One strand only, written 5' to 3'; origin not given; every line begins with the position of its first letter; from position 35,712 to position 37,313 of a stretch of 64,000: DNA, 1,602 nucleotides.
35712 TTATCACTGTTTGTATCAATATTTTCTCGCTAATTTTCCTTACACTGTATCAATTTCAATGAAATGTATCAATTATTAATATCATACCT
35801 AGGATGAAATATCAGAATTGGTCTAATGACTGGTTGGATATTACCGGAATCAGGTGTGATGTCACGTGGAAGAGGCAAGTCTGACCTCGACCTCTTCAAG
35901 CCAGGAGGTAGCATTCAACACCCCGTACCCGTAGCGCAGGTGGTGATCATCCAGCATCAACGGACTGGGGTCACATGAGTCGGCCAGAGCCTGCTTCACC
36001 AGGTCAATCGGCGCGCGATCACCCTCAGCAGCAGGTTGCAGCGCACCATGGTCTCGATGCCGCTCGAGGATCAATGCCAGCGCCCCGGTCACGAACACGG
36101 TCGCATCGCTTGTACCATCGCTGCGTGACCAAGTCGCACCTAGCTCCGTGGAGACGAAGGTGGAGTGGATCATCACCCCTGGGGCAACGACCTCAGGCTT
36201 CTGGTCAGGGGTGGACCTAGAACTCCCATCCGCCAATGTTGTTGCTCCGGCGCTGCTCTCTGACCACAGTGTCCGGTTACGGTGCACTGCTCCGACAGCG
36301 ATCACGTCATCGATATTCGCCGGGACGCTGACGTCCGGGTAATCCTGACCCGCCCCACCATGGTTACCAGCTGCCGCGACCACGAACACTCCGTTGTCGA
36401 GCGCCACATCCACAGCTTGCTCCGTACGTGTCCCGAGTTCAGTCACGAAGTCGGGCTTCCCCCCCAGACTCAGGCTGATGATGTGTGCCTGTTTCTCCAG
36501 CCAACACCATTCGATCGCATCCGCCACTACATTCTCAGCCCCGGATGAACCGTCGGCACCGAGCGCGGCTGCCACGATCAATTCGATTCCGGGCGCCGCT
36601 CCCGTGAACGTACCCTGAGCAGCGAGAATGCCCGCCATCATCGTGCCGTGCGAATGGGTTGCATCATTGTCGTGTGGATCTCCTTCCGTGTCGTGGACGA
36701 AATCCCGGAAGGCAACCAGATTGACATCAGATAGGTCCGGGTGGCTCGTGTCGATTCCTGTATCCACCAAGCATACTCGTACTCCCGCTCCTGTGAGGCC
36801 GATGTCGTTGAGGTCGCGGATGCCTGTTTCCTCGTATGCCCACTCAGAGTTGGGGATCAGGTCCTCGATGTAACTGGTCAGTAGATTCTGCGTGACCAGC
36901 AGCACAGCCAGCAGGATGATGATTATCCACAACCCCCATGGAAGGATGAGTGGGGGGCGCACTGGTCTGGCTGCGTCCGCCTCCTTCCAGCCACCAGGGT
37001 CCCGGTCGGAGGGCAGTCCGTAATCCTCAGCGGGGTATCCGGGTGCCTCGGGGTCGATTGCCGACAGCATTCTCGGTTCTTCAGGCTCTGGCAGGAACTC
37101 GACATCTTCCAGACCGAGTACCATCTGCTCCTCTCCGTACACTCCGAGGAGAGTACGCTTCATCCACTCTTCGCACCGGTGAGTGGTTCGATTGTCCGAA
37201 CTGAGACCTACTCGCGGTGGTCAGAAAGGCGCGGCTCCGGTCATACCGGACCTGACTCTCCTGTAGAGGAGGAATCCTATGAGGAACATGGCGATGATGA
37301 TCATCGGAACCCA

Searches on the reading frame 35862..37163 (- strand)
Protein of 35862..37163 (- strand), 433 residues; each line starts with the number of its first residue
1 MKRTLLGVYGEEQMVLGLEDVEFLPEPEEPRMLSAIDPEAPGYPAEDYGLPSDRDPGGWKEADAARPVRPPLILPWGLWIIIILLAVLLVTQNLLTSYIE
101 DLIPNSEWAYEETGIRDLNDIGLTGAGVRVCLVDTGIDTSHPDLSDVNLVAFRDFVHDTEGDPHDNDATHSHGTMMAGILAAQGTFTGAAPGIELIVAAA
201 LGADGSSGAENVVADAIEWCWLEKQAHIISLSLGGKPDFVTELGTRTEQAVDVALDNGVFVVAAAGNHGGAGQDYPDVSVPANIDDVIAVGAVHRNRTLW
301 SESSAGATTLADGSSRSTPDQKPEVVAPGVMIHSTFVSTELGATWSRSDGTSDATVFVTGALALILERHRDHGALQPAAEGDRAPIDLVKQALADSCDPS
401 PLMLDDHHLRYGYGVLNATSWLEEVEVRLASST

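Call 9: search_protein_families(library=pfam, proteins=[window:35862-37163:-], max_evalue=0.001)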
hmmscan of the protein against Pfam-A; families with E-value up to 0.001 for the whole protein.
window:35862-37163:- (433 aa): 1 family
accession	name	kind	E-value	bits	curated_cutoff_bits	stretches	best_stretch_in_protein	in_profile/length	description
PF00082.27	Peptidase_S8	-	1.8e-42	146.1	21.8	1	125-399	1-275/288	Subtilase family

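Call 10: find_encoding_contigs(protein=window:35862-37163:-, flank=10000, max_places=10)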
Protein window:35862-37163:- (433 aa): 7 contigs read that carry it; 6 places shown.
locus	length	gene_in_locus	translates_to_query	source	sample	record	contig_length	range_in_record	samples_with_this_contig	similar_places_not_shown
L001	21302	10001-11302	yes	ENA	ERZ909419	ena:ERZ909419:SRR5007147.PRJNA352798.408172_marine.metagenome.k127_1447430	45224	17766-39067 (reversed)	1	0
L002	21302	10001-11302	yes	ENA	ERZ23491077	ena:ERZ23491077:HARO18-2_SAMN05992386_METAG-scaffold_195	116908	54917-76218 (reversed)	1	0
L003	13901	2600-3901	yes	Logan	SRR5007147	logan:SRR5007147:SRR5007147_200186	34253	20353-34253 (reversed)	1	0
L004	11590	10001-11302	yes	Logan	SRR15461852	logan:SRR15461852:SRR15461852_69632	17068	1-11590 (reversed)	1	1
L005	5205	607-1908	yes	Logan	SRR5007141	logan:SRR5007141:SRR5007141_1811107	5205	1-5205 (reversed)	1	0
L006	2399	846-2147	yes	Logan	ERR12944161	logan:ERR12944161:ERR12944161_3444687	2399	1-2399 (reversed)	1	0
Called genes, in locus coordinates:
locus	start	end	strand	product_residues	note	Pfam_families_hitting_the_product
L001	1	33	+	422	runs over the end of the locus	PF02844:GARS_N, PF01071:GARS_A, PF02655:ATP-grasp_3 (weak), PF02222:ATP-grasp (weak), PF02843:GARS_C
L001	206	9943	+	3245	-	PF02516:STT3, PF13715:CarbopepD_reg_2 (faint), PF13620:CarboxypepD_reg (weak)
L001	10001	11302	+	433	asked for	PF00082:Peptidase_S8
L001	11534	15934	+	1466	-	PF17957:Big_7 (faint)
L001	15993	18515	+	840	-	PF13191:AAA_16 (weak), PF13401:AAA_22 (weak), PF07719:TPR_2 (faint), PF13176:TPR_7 (faint), PF13424:TPR_12, PF17874:TPR_MalT, PF14938:SNAP (weak), PF13424:TPR_12, +8 more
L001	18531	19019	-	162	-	-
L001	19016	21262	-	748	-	-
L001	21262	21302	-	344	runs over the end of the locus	-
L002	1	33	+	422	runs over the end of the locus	PF02844:GARS_N, PF01071:GARS_A, PF02655:ATP-grasp_3 (weak), PF02222:ATP-grasp (weak), PF02843:GARS_C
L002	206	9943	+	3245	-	PF02516:STT3, PF13715:CarbopepD_reg_2 (faint), PF13620:CarboxypepD_reg (weak)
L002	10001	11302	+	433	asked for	PF00082:Peptidase_S8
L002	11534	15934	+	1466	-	PF17957:Big_7 (faint)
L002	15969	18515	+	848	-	PF13191:AAA_16 (weak), PF13401:AAA_22 (weak), PF07719:TPR_2 (faint), PF13176:TPR_7 (faint), PF13424:TPR_12, PF14938:SNAP (weak), PF17874:TPR_MalT, PF13424:TPR_12, +8 more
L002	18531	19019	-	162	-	-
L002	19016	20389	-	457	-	-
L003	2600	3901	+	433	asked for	PF00082:Peptidase_S8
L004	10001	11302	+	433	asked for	PF00082:Peptidase_S8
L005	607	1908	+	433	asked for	PF00082:Peptidase_S8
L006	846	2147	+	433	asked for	PF00082:Peptidase_S8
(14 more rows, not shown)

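Call 53: search_protein_families(library=ncbifam, proteins=[window:35862-37163:-], max_evalue=0.01)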
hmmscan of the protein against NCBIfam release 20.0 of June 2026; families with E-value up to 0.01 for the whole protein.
window:35862-37163:- (433 aa): 8 families
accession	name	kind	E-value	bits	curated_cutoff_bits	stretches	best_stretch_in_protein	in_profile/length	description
TIGR03921.1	T7SS_mycosin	equivalog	8.7e-36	123.8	278.75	1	124-376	11-254/353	type VII secretion-associated serine protease mycosin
TIGR03895.1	protease_PatA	subfamily_domain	6.6e-14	51.6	421.05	1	212-420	45-223/606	PatA/PatG family cyanobactin maturation protease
NF049966.1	QH_SP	equivalog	2.7e-13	49.8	165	1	129-318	1-166/219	subtilisin-like serine protease QhpE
NF040809.1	germ_prot_CspBA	exception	1.1e-12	46.5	1250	1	278-367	968-1046/1099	bifunctional germination protease/germinant receptor pseudoprotease CspBA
NF040808.2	CspC_non_triad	exception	3.3e-09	35.7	675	1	284-375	427-507/556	bile acid germinant receptor pseudoprotease CspC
NF051851.1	AtpSerPepEprS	equivalog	1.1e-06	27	1700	1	108-183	49-129/988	autotransporter serine peptidase EprS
NF033595.1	denti_PrtP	equivalog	1.5e-06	27.2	300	1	249-367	357-458/606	dentilisin complex serine proteinase subunit PrtP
NF040553.1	SGO_0316_fam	subfamily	0.00013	19.7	1400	1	166-272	354-468/1486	SGO_0316/SGO_0317 family LPXTG-anchored serine peptidase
